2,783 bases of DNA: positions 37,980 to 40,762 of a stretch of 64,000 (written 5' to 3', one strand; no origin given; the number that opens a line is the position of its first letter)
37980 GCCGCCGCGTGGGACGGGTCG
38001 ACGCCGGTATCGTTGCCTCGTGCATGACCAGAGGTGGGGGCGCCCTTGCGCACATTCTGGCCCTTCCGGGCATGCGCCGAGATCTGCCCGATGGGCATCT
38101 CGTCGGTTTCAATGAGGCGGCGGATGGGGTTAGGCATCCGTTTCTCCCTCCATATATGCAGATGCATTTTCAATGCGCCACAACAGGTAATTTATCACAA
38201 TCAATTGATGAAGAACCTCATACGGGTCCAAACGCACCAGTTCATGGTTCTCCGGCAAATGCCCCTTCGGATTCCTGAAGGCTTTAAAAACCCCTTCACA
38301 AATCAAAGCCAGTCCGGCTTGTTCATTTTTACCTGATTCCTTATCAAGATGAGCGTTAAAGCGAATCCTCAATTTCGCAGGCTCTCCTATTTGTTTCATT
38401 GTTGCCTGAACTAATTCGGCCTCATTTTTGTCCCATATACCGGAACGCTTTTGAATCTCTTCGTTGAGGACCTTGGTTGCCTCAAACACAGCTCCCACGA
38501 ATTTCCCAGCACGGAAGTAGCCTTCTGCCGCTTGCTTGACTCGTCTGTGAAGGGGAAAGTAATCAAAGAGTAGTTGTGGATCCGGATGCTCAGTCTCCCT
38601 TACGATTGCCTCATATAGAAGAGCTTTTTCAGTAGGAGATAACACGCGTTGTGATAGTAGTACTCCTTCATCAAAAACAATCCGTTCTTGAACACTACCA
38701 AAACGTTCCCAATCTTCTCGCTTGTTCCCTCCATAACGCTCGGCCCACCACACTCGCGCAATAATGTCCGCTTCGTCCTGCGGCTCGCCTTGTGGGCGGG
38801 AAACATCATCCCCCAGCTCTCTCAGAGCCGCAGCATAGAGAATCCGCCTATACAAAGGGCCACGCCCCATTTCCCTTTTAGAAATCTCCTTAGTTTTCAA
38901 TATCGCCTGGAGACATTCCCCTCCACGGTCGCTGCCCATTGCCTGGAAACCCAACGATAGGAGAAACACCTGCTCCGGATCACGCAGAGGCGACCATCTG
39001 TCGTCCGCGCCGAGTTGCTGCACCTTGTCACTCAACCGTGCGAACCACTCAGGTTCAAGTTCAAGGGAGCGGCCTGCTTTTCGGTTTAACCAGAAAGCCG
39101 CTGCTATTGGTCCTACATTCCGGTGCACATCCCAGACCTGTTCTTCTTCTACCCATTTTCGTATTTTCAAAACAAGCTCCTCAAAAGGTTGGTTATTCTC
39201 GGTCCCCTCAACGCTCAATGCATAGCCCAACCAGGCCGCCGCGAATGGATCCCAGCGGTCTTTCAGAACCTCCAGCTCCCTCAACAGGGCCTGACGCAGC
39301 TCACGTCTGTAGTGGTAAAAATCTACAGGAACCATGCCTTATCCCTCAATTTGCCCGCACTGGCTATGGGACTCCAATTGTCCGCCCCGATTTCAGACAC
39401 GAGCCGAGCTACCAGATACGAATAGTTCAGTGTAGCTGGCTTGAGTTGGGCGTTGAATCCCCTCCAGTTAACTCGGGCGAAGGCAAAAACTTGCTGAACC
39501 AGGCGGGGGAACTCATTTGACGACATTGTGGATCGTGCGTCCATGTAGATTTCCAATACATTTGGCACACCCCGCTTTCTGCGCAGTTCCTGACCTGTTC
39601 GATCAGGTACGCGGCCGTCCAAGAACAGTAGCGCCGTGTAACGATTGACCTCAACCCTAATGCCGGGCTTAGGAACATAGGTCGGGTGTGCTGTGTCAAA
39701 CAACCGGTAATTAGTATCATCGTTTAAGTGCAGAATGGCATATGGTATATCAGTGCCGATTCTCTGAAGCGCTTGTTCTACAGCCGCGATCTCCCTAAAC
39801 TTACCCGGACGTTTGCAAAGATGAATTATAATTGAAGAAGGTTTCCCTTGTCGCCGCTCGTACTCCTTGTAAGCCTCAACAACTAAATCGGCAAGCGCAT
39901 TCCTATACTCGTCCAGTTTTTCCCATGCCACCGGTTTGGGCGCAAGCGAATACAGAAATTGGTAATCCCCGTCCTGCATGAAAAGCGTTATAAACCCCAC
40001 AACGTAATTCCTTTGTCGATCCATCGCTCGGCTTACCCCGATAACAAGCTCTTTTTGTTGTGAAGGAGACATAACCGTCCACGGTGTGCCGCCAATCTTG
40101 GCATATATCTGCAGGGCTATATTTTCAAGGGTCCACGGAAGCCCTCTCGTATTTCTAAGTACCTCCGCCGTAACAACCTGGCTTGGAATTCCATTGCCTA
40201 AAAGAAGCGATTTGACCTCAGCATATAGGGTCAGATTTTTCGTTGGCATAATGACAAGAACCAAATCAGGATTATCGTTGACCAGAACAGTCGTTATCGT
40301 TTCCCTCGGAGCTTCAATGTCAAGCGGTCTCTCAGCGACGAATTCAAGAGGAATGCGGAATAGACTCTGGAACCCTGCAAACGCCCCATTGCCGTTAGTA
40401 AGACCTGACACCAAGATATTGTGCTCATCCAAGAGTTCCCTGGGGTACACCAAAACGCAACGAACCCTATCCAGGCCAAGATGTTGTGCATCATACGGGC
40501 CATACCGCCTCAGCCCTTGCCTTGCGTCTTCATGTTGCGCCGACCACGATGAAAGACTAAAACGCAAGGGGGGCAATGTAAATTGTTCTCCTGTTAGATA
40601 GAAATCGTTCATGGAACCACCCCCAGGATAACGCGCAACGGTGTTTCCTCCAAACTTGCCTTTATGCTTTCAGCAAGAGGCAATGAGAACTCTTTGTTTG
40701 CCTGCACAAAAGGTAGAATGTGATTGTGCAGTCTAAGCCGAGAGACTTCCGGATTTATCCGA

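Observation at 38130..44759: Candidate new short-pAgo defense module: inactive MID-PIWI Argonaute + effector-less partner + Ymh-family HEPN (Rx4H) + SNF2-DUF3883 helicase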

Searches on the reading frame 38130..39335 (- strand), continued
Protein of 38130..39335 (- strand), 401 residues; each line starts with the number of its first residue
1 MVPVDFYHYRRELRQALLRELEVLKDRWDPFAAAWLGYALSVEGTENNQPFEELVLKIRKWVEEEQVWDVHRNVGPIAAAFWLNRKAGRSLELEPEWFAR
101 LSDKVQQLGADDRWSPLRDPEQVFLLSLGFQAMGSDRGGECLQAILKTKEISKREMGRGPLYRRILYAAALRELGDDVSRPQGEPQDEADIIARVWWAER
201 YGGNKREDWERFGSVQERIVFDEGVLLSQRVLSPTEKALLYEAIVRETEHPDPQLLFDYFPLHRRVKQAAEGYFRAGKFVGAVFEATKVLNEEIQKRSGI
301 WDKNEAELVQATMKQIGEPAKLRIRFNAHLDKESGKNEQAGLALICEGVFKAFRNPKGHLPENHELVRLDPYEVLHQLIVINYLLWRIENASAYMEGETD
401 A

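Call 92: search_protein_families(library=pfam, proteins=[L018:3462-4427:+, L018:8720-9469:+, L074:3776-4993:+, L017:7154-9649:-, L043:4251-7646:-, L014:3450-4709:+, L019:254-1219:+, L085:3140-4267:+, L062:8146-10050:+, L021:8414-9754:+], max_evalue=0.0001)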
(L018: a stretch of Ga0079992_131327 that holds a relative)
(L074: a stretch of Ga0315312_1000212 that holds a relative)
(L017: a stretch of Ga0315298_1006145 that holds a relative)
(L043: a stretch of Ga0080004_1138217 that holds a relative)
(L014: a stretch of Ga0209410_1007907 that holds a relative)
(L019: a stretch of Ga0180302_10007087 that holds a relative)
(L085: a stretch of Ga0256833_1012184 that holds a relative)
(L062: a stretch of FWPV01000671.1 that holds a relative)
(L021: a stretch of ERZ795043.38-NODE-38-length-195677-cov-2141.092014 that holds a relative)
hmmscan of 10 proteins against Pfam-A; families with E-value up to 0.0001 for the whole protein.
L018:3462-4427:+ (322 aa): 2 families
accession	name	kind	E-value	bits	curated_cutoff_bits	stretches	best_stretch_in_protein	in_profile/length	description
PF01687.23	Flavokinase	-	1.4e-40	138.8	19.6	1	198-319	1-123/124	Riboflavin kinase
PF06574.18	FAD_syn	-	4.2e-34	118.1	27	1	33-181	6-158/158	FAD synthetase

L018:8720-9469:+ (250 aa): 1 family
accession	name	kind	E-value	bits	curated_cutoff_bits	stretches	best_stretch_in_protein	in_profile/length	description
PF00814.31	TsaD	-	6.2e-22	79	24.8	1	65-157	31-129/264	tRNA N6-adenosine threonylcarbamoyltransferase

L074:3776-4993:+ (406 aa): 0 families

L017:7154-9649:- (832 aa): 3 families
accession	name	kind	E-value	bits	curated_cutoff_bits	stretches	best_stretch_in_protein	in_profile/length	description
PF25794.1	SACS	-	2.7e-14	54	32.8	1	58-140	18-123/247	Sacsin domain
PF13020.12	NOV_C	-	2.2e-13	50.5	22.1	1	709-796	5-90/91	Protein NO VEIN, C-terminal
PF13589.12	HATPase_c_3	-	5.4e-06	26.9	25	1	61-138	7-93/137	Histidine kinase-, DNA gyrase B-, and HSP90-like ATPase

L043:4251-7646:- (1132 aa): 3 families
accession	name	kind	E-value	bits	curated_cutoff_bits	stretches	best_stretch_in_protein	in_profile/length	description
PF07669.17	Eco57I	-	6.6e-24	85.4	25.3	1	420-594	1-171/171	Eco57I restriction-modification methylase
PF02384.22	N6_Mtase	-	6.6e-19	68.8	20.4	1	358-688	20-305/311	N-6 DNA Methylase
PF23525.1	Methyltransf_36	-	3.5e-05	23.6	27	1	367-444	21-101/268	AprA MT2-like domain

L014:3450-4709:+ (420 aa): 0 families

L019:254-1219:+ (322 aa): 0 families

L085:3140-4267:+ (376 aa): 4 families
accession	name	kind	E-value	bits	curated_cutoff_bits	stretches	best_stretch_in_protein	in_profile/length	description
PF01637.24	ATPase_2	-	1.4e-10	41.8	33.2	1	31-197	7-169/225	ATPase domain predominantly from Archaea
PF13173.12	AAA_14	-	5.7e-09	36.5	27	0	44-77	4-37/129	AAA domain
PF13401.12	AAA_22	-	3.8e-07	30.9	27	1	42-190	5-129/130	AAA domain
PF13191.12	AAA_16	-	1.5e-06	29.3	32.6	1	29-170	13-159/167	AAA ATPase domain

L062:8146-10050:+ (635 aa): 2 families
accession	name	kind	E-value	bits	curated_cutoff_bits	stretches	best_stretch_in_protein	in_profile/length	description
PF03235.19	GmrSD_N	-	2.2e-34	119.8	33.2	1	37-251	2-198/199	GmrSD restriction endonuclease, N-terminal domain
PF07510.16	GmrSD_C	-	1.3e-09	38.5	23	1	495-612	47-133/138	GmrSD restriction endonucleases, C-terminal domain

L021:8414-9754:+ (447 aa): 2 families
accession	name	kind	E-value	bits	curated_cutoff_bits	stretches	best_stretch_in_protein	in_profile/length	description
PF13173.12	AAA_14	-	7.7e-33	113.7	27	1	43-178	2-129/129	AAA domain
PF13635.12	DUF4143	-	3e-15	56.7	28.1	1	238-388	2-159/160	Domain of unknown function (DUF4143)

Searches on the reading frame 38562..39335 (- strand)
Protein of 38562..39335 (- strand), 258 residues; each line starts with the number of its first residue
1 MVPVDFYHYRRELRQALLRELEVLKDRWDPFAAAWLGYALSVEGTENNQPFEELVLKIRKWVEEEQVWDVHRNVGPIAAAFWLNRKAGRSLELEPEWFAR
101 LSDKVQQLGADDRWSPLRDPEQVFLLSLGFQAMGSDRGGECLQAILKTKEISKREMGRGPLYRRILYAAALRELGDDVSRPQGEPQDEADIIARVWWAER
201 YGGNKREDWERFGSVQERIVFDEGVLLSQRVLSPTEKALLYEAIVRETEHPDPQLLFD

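Call 88: search_protein_representatives(protein=window:38562-39335:-)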
Query: 258 residues. Proteins with E-value up to 0.001 (for the whole library): 57; up to 1e-10: 38; up to 1e-30: 13. The best 57 are listed.
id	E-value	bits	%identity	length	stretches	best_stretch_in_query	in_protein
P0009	4.0e-74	265.8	53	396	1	1-258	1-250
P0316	1.3e-61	224.7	55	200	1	1-206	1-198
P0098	7.6e-53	196.0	41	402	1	1-257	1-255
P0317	1.7e-52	194.9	46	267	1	1-248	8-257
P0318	2.5e-48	181.2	43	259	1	12-247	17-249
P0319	2.1e-45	171.6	40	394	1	4-258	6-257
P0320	2.6e-44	168.1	38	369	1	4-258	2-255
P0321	3.8e-43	164.2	36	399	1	1-258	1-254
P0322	3.0e-41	158.0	39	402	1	4-258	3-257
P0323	1.5e-40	155.7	36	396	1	1-258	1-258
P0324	4.3e-40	154.2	43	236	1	12-247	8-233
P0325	2.2e-39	151.9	38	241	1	2-242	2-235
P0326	2.5e-36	141.9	35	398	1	4-258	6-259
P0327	2.1e-26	109.3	38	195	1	4-202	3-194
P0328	1.8e-24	103.0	36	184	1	1-175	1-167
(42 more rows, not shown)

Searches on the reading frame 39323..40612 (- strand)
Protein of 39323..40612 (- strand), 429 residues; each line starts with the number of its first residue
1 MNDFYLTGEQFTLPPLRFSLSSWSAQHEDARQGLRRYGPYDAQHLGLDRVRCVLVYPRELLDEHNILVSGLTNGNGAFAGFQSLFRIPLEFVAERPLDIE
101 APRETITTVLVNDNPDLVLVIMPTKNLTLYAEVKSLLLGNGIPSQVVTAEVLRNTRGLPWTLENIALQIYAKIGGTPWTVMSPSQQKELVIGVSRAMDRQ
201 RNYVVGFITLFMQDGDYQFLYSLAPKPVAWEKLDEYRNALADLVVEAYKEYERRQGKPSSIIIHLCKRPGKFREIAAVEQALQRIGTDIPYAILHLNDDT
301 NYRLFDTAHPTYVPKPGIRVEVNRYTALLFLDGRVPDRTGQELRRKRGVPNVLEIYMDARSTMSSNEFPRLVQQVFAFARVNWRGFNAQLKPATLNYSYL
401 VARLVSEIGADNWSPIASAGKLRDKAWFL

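Call 3: search_protein_families(library=pfam, proteins=[window:39323-40612:-], max_evalue=0.1)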
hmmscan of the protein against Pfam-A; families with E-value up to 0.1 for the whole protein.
window:39323-40612:- (429 aa): 1 family
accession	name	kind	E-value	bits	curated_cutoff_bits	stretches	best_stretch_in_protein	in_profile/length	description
PF02171.23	Piwi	-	1.5e-18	67.6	28.9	1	117-322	1-222/302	Piwi domain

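Call 4: search_protein_families(library=padloc, proteins=[window:39323-40612:-], max_evalue=0.1)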
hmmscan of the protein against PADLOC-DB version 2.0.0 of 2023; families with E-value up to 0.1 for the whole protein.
window:39323-40612:- (429 aa): 18 families
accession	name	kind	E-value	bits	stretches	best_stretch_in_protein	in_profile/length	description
PDLC02436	pAgo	-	7.4e-74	247.2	1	12-411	11-448/460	-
PDLC02379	pAgo_II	-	1e-54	184.2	1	16-429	295-724/724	Class II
PDLC02381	pAgo_II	-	6.8e-49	164.8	1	25-429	218-617/617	Class II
PDLC02395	pAgo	-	4.7e-47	158.9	1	128-429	375-656/656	-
PDLC02385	pAgo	-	7.9e-40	135.3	1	26-429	273-674/674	-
PDLC02428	PprPIWI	-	1.6e-25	88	1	25-408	308-652/666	-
PDLC02397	pAgo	-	2.3e-22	77.6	1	26-407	218-565/578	-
PDLC02394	pAgo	-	3.4e-20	69.4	1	119-405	815-1098/1121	-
PDLC02377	pAgo_I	-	1.7e-18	64.6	2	121-407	154-442/457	Class I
PDLC02376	pAgo_I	-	4.1e-16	57.2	1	125-411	166-444/455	Class I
PDLC02396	pAgo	-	2.9e-14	50.3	1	109-290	393-563/683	-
PDLC02388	pAgo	-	8e-13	45.5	1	26-289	347-594/716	-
PDLC02386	pAgo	-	5.5e-11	39.7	1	112-319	411-610/697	-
PDLC02391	pAgo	-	2.7e-08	30.5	1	116-319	441-644/742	-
PDLC02378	pAgo_I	-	1e-07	29.2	1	164-402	244-473/493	Class I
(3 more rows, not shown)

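Call 17: search_solved_structures(query=window:39323-40612:-, max_evalue=0.01, show_alignments=2)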
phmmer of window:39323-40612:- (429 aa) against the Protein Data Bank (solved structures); distinct sequences matched with E-value up to 0.01: 24.
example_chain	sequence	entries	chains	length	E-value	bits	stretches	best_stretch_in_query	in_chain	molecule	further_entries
1w9h_A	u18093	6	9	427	6.1e-28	101.1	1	31-429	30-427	HYPOTHETICAL PROTEIN AF1318 | PROTEIN AF1318 | PUTATIVE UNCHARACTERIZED PROTEIN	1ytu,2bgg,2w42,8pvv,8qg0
6t5t_A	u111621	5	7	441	6.8e-28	100.9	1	31-429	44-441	Piwi protein AF_1318 | Piwi protein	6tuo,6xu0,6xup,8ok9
6d95_A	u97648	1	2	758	1.8e-22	83.1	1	129-429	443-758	Uncharacterized protein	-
5awh_A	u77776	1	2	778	2e-22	82.9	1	129-429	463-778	Uncharacterized protein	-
6d8a_A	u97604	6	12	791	2.1e-22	82.8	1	129-429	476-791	Uncharacterized protein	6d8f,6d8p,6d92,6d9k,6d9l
23wq_f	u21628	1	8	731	4.9e-21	78.3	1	133-429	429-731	EcAgo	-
6kr6_A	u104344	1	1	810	4.9e-09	38.8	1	108-264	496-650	Protein piwi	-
1yvu_A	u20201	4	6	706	1.2e-07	34.3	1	121-278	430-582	hypothetical protein aq_1447 | Argonaute protein | Argonaute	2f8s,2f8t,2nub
7kx7_A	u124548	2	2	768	6e-07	31.9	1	114-264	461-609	Piwi-A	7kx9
5guh_A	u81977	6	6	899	8.1e-07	31.5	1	106-306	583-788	PIWI | Piwi-like protein Siwi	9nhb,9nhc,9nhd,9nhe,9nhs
9iiy_A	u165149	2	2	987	9.9e-07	31.2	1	113-264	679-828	Piwi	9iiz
7yfq_A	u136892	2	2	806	1.2e-06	30.9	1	113-263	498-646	Piwi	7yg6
8znj_A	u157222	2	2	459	5.9e-06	28.7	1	116-316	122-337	Piwi domain-containing protein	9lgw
7yfy_A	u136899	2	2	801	1.9e-05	27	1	46-210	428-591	Piwi-like protein 2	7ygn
9ij0_A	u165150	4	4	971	2.6e-05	26.5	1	46-210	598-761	Piwi-like protein 2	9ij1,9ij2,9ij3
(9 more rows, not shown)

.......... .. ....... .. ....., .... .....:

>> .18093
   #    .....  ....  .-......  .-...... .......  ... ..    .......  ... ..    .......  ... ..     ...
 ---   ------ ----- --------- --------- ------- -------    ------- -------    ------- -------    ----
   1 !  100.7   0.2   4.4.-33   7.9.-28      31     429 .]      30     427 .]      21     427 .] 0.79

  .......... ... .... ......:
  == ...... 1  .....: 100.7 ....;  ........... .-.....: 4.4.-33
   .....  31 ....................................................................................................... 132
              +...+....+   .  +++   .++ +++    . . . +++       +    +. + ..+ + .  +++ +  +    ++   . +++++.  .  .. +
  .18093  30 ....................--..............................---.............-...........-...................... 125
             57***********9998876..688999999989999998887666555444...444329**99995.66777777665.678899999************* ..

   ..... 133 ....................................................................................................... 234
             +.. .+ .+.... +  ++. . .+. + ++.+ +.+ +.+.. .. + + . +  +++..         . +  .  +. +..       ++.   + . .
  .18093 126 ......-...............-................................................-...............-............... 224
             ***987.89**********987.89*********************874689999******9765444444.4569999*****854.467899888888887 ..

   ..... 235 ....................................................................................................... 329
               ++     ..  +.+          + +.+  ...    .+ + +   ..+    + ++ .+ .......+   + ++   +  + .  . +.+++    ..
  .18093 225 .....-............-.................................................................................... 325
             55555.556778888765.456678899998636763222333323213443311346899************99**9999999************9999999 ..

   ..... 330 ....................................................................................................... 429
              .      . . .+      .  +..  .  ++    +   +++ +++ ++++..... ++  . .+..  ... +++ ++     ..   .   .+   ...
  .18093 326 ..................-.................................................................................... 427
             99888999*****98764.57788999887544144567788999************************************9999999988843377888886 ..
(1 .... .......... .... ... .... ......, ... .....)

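Call 55: find_homologous_proteins(query=window:39323-40612:-, max_evalue=0.001)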
Query window:39323-40612:- (429 aa): 279 proteins with E <= 0.001 among 8000 candidates; the best 120 are listed.
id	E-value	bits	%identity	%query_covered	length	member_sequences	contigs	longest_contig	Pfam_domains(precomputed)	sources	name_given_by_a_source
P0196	1.2e-280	948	100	97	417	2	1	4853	PF02171.24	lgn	-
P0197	3.4e-216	736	75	100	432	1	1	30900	PF02171.24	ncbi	ncbi:MAG: Piwi domain-containing protein [Calditrichia bacterium]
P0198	9.3e-215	731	73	100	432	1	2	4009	PF02171.24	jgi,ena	-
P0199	1.1e-213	728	75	100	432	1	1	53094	PF02171.24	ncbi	-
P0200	1.2e-213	728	72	100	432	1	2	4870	PF02171.24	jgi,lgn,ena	-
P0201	5.8e-211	719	73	100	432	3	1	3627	PF02171.24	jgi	jgi:hypothetical protein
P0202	9.0e-209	712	71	100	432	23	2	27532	PF02171.24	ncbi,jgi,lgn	jgi:hypothetical protein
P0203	2.4e-207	707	71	100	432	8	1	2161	PF02171.24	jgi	-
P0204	1.9e-206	704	70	100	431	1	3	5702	PF02171.24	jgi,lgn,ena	-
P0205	1.5e-204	698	70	100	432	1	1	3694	PF02171.24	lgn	-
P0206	5.5e-204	696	69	100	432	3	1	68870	PF02171.24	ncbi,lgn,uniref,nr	ncbi:Piwi domain-containing protein [Caldanaerobacter subterraneus]|uniref:Protein argonaute n=1 Tax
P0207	2.6e-203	694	70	100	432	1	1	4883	PF02171.24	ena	-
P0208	5.9e-203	693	70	100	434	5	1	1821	PF02171.24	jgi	jgi:hypothetical protein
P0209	1.6e-202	691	69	100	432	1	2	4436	PF02171.24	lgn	-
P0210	3.6e-202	690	70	100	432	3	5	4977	PF02171.24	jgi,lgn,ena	-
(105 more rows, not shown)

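Call 86: find_encoding_contigs(protein=P0206, flank=9000, max_places=2)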
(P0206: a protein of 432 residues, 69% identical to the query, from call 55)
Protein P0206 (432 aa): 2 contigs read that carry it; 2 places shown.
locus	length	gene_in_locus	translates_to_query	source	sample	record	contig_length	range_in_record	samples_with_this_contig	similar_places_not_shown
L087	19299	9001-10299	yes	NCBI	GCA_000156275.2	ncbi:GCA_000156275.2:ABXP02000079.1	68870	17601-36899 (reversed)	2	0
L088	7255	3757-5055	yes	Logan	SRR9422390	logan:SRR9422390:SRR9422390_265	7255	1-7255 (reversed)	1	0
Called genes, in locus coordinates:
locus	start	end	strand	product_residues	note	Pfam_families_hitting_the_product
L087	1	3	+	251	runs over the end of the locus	PF01925:TauE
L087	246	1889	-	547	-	PF00496:SBP_bac_5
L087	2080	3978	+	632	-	PF02129:Peptidase_S15, PF20434:BD-FAE (weak), PF12146:Hydrolase_4 (faint), PF00326:Peptidase_S9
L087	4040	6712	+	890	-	PF00271:Helicase_C (faint), PF04313:HSDR_N (faint), PF00270:DEAD, PF04851:ResIII, PF18766:SWI2_SNF2, PF13620:CarboxypepD_reg, PF13715:CarbopepD_reg_2, PF08463:EcoEI_R_C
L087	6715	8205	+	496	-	PF12161:HsdM_N, PF02384:N6_Mtase, PF01170:UPF0020 (weak), PF07669:Eco57I (weak)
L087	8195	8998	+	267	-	-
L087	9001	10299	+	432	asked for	PF02171:Piwi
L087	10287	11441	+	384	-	PF09509:Hypoth_Ymh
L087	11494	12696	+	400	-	PF01420:Methylase_S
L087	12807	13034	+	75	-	-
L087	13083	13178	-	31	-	-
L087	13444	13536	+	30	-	-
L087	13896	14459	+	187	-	PF13302:Acetyltransf_3, PF13420:Acetyltransf_4, PF00583:Acetyltransf_1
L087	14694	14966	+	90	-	PF01909:NTP_transf_2, PF18765:Polbeta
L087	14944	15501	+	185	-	PF13302:Acetyltransf_3, PF13420:Acetyltransf_4, PF00583:Acetyltransf_1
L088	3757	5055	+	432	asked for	PF02171:Piwi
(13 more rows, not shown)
